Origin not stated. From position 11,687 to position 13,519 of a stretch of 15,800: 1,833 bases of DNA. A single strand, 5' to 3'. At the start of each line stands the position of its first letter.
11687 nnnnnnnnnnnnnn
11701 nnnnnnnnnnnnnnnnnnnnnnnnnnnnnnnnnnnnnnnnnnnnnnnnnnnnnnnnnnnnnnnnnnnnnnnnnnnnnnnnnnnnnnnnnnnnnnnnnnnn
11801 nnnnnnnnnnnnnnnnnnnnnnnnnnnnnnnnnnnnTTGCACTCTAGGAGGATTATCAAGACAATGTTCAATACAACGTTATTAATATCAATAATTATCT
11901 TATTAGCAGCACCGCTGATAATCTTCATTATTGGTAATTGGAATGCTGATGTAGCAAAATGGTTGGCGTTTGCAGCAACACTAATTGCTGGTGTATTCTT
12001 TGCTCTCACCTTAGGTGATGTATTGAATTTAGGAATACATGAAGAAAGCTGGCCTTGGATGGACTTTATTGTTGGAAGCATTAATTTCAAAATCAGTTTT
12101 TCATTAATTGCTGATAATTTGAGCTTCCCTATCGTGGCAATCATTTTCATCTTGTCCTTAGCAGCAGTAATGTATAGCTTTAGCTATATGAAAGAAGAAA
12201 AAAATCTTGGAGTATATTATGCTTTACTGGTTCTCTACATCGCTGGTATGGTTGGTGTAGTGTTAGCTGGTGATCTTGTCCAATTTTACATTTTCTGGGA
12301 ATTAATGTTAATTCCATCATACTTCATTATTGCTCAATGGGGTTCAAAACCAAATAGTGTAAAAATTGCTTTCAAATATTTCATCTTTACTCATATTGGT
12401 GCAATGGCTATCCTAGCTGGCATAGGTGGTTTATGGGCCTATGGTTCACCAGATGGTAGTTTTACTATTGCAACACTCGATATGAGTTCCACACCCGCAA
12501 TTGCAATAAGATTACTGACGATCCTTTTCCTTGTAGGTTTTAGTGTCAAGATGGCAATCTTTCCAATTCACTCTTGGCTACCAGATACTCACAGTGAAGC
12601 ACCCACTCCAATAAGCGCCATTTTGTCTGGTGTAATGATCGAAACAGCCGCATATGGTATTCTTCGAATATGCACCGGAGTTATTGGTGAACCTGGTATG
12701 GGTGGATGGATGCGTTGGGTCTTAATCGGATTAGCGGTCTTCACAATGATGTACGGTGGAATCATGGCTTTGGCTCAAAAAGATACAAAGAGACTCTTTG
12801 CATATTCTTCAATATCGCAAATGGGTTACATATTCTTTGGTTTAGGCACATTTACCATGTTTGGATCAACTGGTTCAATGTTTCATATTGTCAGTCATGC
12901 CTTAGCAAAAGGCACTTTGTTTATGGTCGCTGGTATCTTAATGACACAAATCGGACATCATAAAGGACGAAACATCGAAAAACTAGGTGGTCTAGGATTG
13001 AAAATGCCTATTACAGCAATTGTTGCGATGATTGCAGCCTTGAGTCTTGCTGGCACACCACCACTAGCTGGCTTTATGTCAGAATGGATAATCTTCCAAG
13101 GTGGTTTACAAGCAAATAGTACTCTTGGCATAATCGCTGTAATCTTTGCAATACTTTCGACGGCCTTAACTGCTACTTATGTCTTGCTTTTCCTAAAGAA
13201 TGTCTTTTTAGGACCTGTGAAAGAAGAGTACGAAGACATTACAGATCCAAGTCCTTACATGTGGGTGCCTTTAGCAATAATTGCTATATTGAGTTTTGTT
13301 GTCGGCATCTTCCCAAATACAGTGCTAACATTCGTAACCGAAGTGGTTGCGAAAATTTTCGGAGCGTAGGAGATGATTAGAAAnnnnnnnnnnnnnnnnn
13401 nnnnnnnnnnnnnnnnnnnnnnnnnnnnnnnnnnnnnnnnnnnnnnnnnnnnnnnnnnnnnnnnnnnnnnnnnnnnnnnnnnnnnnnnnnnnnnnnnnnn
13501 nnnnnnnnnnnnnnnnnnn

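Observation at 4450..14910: Twelve-gene operon with complex I gene order and membrane arm but a genuine [NiFe]-hydrogenase catalytic core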

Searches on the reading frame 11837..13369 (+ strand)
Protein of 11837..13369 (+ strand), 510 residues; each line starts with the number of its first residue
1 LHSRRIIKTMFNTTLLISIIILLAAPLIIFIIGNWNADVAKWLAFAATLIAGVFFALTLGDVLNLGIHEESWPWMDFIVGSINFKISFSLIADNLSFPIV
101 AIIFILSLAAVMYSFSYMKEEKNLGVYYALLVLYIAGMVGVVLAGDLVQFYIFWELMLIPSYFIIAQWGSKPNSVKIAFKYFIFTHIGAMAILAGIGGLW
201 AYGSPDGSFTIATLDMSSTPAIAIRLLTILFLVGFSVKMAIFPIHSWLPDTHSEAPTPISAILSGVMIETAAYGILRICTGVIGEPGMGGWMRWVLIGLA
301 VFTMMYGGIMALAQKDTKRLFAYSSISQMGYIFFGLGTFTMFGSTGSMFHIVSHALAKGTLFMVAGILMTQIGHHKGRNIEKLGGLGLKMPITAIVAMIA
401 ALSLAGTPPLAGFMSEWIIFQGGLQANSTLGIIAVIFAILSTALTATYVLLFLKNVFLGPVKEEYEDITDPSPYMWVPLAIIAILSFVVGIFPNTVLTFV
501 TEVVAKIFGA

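Call 5: search_protein_families(library=pfam, proteins=[window:11837-13369:+], max_evalue=0.01)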
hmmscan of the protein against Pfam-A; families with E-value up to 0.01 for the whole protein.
window:11837-13369:+ (510 aa): 2 families
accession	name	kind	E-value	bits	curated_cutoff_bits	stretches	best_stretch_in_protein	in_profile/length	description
PF00361.26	Proton_antipo_M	-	1e-71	242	21.5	1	144-439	1-291/294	NADH:quinone oxidoreductase/Mrp antiporter, TM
PF00662.26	Proton_antipo_N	-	4.9e-07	30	24.5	1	83-128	6-51/51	NADH-Ubiquinone oxidoreductase (complex I), chain 5 N-terminus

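Call 20: search_protein_families(library=ncbifam, proteins=[window:11837-13369:+], max_evalue=1e-10)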
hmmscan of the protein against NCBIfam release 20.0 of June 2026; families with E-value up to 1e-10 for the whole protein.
window:11837-13369:+ (510 aa): 75 families (the best 25 are shown)
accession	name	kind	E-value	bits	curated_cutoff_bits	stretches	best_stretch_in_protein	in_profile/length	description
TIGR01972.1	NDH_I_M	subfamily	3.7e-98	329.3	263.8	1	20-507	7-482/486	NADH-quinone oxidoreductase subunit M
NF006419.0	PRK08668.1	equivalog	5.2e-91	306.3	617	1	14-505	3-479/613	NADH dehydrogenase subunit M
NF006240.0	PRK08376.1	subfamily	1.1e-84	285.3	662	1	23-501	15-500/521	putative monovalent cation/H+ antiporter subunit D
NF005086.0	PRK06521.1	equivalog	4.3e-81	273.3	667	1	13-509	6-508/669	hydrogenase 4 subunit B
NF004500.0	PRK05846.1-4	equivalog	1.4e-77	261.6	550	1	15-506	7-501/525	NADH-quinone oxidoreductase subunit M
NF009287.0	PRK12647.1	equivalog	2.6e-73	247.8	937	1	15-505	3-479/773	putative monovalent cation/H+ antiporter subunit A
NF009288.0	PRK12648.1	equivalog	2.8e-73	247.5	1104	1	15-504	3-482/954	monovalent cation/H+ antiporter subunit A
NF005060.0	PRK06473.1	equivalog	1.5e-71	241.7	747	1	20-505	8-479/500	NADH-quinone oxidoreductase subunit M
NF005141.0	PRK06590.1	equivalog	7.1e-71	239.9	556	1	13-496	4-471/615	NADH-quinone oxidoreductase subunit L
NF004501.0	PRK05846.1-5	subfamily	1.2e-69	235.4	598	1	15-506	7-482/492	NADH-quinone oxidoreductase subunit M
NF009212.0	PRK12561.1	subfamily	2.4e-67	227.9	645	1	16-498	9-486/531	NAD(P)H-quinone oxidoreductase subunit 4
TIGR00940.1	2a6301s01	subfamily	2.9e-67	227.6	920.45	1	17-505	3-502/793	monovalent cation:proton antiporter subunit A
NF006418.0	PRK08667.1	equivalog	3.5e-67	227.4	794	1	10-499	1-492/644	hydrogenase membrane subunit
NF005097.0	PRK06525.1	equivalog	1.2e-66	225.4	430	1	14-495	4-477/480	hydrogenase 4 subunit D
TIGR01974.1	NDH_I_L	subfamily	4.4e-65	220.8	407.5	1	20-500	4-489/630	NADH-quinone oxidoreductase subunit L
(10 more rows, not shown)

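Call 30: search_solved_structures(query=window:11837-13369:+, max_evalue=1e-25, show_alignments=0)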
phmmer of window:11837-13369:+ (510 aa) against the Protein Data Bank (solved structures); distinct sequences matched with E-value up to 1e-25: 74 (the best 60 are shown).
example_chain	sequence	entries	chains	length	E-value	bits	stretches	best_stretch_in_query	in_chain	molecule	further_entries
6cfw_H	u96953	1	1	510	1.4e-61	212.2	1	19-496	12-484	Monovalent cation/H+ antiporter subunit D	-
6tjv_D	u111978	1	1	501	1.9e-54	188.7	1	41-499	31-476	NADH dehydrogenase subunit 4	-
6u8y_X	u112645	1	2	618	3.6e-53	184.4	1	86-498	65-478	NADH dehydrogenase subunit M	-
7qru_A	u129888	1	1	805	1.9e-52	182.1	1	24-500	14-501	Na+/H+ antiporter subunit A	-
7p61_M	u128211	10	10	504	2.1e-52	182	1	76-498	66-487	NADH dehydrogenase I subunit M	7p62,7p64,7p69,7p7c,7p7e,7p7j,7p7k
3rko_M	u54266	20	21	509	2.1e-52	181.9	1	76-498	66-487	NADH-QUINONE OXIDOREDUCTASE SUBUNIT M | NADH dehydrogenase I subunit M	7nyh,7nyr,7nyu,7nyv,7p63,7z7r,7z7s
8qby_M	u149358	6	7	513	3e-51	178.1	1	15-501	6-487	NADH dehydrogenase subunit M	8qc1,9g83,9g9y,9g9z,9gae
6hum_D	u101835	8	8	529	5.8e-51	177.2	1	12-498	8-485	NAD(P)H-quinone oxidoreductase chain 4 1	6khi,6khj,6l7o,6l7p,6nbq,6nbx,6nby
7eu3_D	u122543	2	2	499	3.6e-49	171.2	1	17-503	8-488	NAD(P)H-quinone oxidoreductase chain 4, chloroplastic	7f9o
6z16_A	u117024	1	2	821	8.8e-49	170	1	27-499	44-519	Multisubunit Na+/H+ antiporter, A subunit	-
7wff_D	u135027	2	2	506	6.5e-47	163.8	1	19-507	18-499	NAD(P)H-quinone oxidoreductase chain 4, chloroplastic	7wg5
8e9g_M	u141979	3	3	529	3e-46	161.6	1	16-503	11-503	NADH-quinone oxidoreductase, M subunit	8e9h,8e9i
9grx_D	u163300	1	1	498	1.1e-44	156.4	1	20-507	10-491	NAD(P)H-quinone oxidoreductase chain 4, chloroplastic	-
6hum_F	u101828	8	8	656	1.4e-44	156.2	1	11-492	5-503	NADH dehydrogenase subunit 5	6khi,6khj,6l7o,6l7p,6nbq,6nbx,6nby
7wff_F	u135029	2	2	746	7.6e-44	153.7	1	18-452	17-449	NAD(P)H-quinone oxidoreductase subunit 5, chloroplastic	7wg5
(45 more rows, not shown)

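Call 58: search_solved_structures(query=window:11837-13369:+, max_evalue=1e-50, show_alignments=5)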
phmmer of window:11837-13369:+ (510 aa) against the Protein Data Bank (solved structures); distinct sequences matched with E-value up to 1e-50: 8.
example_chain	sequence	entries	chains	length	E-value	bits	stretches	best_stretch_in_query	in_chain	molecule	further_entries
6cfw_H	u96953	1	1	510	1.4e-61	212.2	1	19-496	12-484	Monovalent cation/H+ antiporter subunit D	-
6tjv_D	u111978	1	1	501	1.9e-54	188.7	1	41-499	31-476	NADH dehydrogenase subunit 4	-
6u8y_X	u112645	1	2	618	3.6e-53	184.4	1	86-498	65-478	NADH dehydrogenase subunit M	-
7qru_A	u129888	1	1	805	1.9e-52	182.1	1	24-500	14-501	Na+/H+ antiporter subunit A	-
7p61_M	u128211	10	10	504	2.1e-52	182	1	76-498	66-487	NADH dehydrogenase I subunit M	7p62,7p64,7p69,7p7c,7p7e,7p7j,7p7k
3rko_M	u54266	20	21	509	2.1e-52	181.9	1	76-498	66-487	NADH-QUINONE OXIDOREDUCTASE SUBUNIT M | NADH dehydrogenase I subunit M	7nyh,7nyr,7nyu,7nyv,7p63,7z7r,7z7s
8qby_M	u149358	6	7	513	3e-51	178.1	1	15-501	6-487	NADH dehydrogenase subunit M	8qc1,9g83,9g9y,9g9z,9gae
6hum_D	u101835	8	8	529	5.8e-51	177.2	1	12-498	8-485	NAD(P)H-quinone oxidoreductase chain 4 1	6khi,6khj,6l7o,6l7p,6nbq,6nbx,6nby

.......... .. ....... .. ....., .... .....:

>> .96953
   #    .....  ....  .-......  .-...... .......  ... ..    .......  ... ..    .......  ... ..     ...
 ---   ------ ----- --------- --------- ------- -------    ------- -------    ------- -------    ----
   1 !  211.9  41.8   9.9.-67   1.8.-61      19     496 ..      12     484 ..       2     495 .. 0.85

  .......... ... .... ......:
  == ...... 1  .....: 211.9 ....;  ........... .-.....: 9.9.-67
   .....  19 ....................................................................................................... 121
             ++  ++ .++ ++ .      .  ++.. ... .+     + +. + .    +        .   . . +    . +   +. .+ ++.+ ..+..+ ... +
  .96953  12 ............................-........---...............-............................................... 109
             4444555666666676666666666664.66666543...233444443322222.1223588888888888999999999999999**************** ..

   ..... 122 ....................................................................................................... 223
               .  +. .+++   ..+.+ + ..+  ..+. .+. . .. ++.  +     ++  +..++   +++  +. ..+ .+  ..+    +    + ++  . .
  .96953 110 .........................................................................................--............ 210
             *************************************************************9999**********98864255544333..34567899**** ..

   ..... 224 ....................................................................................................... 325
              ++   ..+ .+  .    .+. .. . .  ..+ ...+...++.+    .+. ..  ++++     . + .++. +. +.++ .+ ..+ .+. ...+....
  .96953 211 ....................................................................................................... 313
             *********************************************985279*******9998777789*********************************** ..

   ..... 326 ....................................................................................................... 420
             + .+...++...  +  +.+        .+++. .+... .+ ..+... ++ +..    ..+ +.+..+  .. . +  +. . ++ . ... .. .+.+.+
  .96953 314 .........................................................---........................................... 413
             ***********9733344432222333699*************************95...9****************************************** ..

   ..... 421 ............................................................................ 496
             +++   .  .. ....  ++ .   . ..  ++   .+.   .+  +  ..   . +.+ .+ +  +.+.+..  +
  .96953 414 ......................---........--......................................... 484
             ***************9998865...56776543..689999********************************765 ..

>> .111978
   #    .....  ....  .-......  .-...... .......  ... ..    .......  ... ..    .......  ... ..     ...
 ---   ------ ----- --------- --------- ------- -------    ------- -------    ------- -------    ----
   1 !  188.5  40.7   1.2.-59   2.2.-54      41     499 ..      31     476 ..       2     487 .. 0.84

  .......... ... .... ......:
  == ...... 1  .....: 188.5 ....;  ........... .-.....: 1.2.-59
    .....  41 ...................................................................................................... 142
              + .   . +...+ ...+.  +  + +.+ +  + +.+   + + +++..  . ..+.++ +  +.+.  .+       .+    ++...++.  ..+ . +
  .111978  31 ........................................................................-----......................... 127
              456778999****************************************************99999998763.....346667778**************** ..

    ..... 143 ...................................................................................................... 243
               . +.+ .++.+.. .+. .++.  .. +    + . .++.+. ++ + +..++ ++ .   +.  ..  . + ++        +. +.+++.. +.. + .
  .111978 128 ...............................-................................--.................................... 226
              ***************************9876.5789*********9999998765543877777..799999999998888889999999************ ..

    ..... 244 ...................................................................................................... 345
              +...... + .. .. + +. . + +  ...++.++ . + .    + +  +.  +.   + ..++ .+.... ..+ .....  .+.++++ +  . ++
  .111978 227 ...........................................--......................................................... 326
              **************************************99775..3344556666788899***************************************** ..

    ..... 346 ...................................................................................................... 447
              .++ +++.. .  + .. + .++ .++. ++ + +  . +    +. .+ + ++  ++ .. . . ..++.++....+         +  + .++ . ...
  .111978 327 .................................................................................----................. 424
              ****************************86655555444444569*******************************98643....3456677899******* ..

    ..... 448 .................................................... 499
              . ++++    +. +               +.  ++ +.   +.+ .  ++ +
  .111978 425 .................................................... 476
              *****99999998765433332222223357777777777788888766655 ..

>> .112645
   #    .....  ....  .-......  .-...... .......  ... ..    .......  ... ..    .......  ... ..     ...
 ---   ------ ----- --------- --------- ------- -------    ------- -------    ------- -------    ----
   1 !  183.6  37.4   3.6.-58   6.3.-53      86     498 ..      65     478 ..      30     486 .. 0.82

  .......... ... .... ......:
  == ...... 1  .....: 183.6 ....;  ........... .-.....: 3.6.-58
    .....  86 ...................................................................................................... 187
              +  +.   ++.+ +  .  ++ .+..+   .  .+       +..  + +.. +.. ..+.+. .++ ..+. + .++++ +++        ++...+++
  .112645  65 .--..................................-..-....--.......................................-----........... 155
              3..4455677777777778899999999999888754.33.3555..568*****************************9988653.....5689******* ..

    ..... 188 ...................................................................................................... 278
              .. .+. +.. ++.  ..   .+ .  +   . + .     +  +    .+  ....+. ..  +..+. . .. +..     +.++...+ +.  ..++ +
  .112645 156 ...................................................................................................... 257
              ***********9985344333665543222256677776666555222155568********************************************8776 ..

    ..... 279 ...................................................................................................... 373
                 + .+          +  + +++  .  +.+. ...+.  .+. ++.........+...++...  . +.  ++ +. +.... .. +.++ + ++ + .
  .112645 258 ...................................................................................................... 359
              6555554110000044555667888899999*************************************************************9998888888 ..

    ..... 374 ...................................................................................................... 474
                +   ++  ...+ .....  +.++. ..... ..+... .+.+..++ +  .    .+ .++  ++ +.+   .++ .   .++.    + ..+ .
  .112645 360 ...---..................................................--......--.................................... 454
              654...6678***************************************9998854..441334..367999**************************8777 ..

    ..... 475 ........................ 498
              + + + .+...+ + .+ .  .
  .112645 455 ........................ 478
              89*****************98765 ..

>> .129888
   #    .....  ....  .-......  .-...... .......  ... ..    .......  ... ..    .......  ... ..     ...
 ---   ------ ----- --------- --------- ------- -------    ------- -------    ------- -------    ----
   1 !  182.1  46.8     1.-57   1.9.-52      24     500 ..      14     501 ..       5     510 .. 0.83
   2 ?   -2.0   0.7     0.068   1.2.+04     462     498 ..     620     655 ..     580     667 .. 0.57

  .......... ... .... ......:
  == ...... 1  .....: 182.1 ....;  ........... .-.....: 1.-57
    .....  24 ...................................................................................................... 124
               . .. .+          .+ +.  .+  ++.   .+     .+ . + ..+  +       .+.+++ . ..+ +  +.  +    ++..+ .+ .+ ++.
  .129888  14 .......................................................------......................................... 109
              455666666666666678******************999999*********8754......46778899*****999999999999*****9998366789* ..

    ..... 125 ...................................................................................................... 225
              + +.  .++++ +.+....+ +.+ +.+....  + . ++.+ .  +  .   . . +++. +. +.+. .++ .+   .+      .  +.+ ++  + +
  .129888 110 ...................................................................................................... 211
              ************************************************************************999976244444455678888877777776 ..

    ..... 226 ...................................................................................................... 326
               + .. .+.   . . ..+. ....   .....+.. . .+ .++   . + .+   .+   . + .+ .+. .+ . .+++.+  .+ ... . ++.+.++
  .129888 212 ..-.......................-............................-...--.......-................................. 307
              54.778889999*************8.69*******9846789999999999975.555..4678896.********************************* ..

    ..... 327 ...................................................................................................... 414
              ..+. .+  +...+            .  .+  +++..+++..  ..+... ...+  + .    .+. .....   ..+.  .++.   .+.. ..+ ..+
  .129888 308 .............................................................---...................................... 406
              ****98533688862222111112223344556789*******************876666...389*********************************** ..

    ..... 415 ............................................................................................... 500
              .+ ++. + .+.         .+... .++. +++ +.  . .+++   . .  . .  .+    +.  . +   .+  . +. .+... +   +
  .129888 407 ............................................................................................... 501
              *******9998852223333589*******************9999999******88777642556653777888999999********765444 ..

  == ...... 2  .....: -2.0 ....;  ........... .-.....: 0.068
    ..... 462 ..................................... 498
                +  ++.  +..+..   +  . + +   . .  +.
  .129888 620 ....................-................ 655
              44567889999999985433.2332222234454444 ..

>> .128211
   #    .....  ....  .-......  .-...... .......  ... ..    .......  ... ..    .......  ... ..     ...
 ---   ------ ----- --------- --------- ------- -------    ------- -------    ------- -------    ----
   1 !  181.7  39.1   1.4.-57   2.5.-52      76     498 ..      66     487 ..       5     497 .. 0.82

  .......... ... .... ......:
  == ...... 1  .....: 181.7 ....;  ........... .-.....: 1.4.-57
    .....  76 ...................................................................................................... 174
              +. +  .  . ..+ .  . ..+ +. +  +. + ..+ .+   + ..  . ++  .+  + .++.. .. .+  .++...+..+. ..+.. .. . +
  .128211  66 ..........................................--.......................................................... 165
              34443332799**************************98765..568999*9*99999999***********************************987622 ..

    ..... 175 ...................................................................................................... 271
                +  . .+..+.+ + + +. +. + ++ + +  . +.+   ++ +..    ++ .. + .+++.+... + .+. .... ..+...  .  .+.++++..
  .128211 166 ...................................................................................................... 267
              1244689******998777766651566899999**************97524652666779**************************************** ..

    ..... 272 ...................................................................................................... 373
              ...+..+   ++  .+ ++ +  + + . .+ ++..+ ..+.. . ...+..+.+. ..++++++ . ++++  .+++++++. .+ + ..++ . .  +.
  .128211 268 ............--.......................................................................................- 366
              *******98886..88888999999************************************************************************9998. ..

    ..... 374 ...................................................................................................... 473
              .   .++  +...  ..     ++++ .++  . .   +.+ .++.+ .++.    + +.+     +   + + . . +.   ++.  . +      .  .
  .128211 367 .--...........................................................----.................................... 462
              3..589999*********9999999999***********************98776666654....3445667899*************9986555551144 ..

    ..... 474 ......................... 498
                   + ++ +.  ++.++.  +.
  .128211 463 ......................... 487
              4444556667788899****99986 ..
